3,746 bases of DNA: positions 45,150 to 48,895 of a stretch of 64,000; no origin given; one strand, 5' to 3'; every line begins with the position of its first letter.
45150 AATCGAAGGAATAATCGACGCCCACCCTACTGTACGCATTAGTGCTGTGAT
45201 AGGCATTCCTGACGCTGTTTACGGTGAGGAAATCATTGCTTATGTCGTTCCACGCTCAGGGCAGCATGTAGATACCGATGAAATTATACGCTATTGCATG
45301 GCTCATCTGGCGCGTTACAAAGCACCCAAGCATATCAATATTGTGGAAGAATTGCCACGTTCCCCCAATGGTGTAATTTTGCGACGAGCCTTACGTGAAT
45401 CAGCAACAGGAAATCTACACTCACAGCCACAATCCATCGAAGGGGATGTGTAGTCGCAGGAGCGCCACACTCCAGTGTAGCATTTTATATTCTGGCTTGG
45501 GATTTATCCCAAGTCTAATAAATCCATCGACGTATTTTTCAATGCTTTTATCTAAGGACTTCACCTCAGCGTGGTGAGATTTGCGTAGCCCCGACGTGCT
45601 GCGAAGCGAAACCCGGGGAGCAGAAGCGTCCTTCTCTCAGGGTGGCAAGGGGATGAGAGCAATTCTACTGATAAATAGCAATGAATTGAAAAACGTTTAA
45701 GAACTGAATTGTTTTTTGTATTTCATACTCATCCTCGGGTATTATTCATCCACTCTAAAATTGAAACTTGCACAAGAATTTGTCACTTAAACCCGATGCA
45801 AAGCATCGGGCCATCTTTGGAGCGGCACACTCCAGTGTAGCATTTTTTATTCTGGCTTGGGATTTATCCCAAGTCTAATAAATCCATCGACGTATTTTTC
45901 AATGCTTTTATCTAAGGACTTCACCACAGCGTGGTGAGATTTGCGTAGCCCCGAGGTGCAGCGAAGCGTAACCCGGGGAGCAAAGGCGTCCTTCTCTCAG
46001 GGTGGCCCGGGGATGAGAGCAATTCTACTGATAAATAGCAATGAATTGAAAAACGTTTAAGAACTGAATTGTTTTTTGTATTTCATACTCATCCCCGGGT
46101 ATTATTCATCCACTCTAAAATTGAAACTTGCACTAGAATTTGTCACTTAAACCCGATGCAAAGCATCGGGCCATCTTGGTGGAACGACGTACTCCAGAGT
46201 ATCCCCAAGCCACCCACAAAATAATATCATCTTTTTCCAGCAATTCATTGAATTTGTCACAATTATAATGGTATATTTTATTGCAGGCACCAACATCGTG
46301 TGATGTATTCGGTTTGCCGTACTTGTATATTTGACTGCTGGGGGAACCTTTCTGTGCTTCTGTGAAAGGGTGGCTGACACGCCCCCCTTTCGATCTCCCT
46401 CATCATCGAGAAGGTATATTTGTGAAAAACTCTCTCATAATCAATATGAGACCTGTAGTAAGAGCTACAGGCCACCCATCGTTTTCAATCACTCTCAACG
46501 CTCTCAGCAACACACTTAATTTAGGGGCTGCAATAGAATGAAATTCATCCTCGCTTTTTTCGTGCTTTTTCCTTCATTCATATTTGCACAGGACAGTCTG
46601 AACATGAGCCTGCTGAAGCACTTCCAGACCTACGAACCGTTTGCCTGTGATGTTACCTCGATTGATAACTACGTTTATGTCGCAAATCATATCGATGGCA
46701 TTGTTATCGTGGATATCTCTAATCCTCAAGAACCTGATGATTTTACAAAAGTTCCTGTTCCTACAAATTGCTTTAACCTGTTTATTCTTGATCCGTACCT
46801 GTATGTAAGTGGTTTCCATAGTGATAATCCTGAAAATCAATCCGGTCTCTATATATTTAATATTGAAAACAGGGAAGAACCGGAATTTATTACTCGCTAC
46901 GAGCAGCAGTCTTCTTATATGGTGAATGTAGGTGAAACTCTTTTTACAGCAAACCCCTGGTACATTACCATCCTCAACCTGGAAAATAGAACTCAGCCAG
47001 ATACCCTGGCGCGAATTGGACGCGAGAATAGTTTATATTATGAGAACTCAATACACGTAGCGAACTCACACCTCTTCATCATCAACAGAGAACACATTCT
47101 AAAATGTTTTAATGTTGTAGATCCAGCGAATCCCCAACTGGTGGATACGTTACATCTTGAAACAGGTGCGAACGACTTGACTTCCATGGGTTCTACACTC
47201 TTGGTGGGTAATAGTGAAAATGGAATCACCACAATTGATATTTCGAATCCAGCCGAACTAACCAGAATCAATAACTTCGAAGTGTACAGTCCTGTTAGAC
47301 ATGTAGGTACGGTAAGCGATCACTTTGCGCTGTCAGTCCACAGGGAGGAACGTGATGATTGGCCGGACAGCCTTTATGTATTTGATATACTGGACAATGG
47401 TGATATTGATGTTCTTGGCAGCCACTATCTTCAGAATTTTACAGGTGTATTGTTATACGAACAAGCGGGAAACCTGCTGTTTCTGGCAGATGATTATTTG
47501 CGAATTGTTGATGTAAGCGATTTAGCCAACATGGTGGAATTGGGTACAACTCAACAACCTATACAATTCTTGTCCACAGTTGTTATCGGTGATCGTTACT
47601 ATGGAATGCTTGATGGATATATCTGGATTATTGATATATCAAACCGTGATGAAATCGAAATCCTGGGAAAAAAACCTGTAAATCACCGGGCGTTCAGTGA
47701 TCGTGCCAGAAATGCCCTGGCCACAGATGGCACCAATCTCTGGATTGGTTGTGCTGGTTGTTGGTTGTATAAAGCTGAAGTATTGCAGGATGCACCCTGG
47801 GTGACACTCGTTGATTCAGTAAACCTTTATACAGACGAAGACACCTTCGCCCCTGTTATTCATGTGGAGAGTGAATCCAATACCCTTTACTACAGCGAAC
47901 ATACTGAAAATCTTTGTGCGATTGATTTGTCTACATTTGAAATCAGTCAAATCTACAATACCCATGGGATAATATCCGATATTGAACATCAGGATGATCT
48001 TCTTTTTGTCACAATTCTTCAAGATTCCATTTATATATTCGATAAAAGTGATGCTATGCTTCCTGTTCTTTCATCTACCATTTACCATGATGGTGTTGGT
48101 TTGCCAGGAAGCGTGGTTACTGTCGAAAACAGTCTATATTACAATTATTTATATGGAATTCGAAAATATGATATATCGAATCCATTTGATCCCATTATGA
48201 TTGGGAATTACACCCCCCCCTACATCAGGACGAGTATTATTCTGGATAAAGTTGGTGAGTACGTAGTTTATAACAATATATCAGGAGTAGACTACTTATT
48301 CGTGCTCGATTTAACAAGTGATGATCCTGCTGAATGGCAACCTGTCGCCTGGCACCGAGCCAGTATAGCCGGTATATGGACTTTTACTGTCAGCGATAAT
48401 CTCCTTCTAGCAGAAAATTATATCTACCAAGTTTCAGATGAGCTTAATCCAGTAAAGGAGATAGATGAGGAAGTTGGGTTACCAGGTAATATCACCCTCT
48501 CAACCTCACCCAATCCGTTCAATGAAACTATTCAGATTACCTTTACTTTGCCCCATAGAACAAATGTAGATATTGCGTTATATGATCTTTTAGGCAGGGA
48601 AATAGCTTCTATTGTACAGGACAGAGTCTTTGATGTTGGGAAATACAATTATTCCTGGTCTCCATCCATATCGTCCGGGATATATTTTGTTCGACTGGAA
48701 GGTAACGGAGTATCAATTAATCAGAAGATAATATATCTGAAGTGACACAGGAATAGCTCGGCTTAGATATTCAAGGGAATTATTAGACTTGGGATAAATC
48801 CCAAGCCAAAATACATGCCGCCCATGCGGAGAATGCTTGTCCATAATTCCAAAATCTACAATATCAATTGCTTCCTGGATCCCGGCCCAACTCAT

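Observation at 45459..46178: Exact 2 x 360 bp tandem duplication of a composite repeat between the acyl-CoA synthetase and a cargo gene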

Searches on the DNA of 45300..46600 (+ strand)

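Call 8: search_rna_families(source=window, start=45300, end=46600, threshold=evalue, max_evalue=10)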
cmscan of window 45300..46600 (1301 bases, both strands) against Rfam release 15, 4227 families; matches with E-value up to 10: 6.
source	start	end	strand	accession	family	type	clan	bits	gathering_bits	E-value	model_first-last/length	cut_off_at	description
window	46222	46269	-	RF01604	plasmodium_snoR28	Gene; snRNA; snoRNA; CD-box;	-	21.3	63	2.4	1-78/78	no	small nucleolar RNA snoR28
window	45696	45760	-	RF00361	snoZ119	Gene; snRNA; snoRNA; CD-box;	-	19.4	70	2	1-98/98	no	Small nucleolar RNA Z119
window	45696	45760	-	RF00526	snoMe28S-U3344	Gene; snRNA; snoRNA; CD-box;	-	17.7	50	8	1-83/83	no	Small nucleolar RNA Me28S-U3344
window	46152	46178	+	RF01333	CRISPR-DR20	Gene; CRISPR;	-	16.9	42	2.9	6-32/36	no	CRISPR RNA direct repeat element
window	46234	46262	-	RF02751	ES036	Gene; sRNA;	-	16.9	37.6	4.1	4-32/43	no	ES036 (CssrF) sRNA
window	45792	45812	+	RF01333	CRISPR-DR20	Gene; CRISPR;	-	16.2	42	4.4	6-26/36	no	CRISPR RNA direct repeat element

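Call 60: search_dna_similar(query=window:45819-46538:+, collection=plasmids, mode=distant, max_rows=5)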
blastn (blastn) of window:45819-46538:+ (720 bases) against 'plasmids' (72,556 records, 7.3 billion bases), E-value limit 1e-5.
No match.

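Call 61: search_dna_similar(query=window:45819-46538:+, collection=phages, mode=distant, max_rows=5)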
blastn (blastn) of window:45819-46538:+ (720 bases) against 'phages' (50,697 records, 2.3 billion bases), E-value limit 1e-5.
No match.
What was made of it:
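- Tried and rejected: BLAST of unit 2 plus leader against phages and plasmids found nothing (calls 60, 61).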

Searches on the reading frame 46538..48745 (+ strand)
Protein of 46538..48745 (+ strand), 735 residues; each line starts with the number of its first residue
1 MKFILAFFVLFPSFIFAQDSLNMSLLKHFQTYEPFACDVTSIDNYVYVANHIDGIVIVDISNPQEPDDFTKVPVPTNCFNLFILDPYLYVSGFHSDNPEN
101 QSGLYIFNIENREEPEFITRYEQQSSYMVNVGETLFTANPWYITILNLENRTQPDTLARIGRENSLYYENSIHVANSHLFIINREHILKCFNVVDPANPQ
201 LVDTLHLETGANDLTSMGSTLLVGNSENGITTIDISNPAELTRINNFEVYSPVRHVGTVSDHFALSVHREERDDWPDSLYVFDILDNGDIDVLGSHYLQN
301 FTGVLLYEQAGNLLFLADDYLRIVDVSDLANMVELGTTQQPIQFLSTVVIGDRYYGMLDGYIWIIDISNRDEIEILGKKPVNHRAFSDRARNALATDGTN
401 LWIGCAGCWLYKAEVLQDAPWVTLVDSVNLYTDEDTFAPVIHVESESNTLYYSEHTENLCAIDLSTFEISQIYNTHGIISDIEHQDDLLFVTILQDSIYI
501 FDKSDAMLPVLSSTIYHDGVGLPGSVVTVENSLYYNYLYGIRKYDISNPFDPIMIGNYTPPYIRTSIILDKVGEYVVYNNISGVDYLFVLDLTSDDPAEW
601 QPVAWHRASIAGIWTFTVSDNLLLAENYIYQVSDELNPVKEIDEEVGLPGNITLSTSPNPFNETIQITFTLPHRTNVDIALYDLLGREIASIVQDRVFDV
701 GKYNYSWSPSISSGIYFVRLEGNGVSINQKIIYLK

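Call 9: search_protein_families(library=pfam, proteins=[window:46538-48745:+])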
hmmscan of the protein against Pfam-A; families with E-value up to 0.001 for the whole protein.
window:46538-48745:+ (735 aa): 3 families
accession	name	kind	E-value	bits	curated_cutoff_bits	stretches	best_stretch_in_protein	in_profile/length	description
PF08309.17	LVIVD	-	5.3e-17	61.3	20.2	1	36-66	4-34/42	LVIVD repeat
PF18962.6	Por_Secre_tail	-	6.6e-09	36.4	27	1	658-732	3-74/75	Secretion system C-terminal sorting domain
PF09826.15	Beta_propel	-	0.0001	21.8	22.4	0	43-128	21-116/495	Beta propeller domain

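Call 15: find_encoding_contigs(protein=window:46538-48745:+, flank=10000, max_places=10)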
Protein window:46538-48745:+ (735 aa): no gene with exactly this product is on record in the collection.

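Call 91: find_homologous_proteins(query=window:46538-48742:+, max_evalue=1e-20)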
Query window:46538-48742:+ (735 aa): 10 proteins with E <= 1e-20 among 6704 candidates.
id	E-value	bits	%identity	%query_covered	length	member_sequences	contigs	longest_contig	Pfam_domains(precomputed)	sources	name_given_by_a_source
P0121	0.0e+0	1630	100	97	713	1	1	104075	PF18962.8,PF08309.18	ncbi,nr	ncbi:T9SS type A sorting domain-containing protein [bacterium]|nr:T9SS type A sorting domain-contain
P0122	1.5e-30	125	22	95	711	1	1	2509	PF18962.8,PF09826.16,PF08309.18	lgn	-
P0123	3.0e-28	117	21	97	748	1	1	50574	PF18962.8,PF09826.16,PF08309.18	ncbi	-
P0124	8.5e-26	109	23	76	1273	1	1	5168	PF22073.3,PF15780.12,PF07610.18,PF05694.18,PF18962.8,PF09826.16,PF08309.18,PF12371.15,PF22544.3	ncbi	-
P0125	1.8e-25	108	22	46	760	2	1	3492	PF18962.8,PF13860.13,PF09826.16,PF08309.18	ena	-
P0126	3.9e-24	103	22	87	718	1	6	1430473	PF18962.8,PF09826.16,PF08309.18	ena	-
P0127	1.1e-23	102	22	100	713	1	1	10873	PF18962.8,PF08309.18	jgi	-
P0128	5.2e-22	96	21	93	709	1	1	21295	PF05694.18,PF18962.8,PF13860.13,PF09826.16,PF08309.18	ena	-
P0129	3.5e-21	94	21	98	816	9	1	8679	PF18962.8,PF09826.16,PF08309.18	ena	-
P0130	3.6e-21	93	20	80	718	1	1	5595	PF18962.8,PF09826.16,PF08309.18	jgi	jgi:hypothetical protein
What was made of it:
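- The 46538 protein has no homologue above 22% identity apart from itself (call 91).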

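Call 92: find_encoding_contigs(protein=P0121, flank=10000, max_places=5)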
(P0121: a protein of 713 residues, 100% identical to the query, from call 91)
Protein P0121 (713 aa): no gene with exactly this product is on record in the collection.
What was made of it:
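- Tried and rejected: The look-up of the contig encoding P0121 (MBZ0265363.1) failed, so the rest of the genome could not be read (call 92).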

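Call 93: list_cluster_members(proteins=[P0121])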
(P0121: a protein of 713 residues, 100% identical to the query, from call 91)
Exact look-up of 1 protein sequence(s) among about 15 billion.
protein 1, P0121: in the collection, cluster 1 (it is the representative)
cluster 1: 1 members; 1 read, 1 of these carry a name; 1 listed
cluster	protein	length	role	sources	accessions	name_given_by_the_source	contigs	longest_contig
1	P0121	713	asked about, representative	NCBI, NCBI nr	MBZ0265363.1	T9SS type A sorting domain-containing protein [bacterium]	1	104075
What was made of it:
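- The source is a metagenome-assembled genome: an identical protein, MBZ0265363.1, is labelled '[bacterium]' and sits on a 104-kb contig (calls 91, 93).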
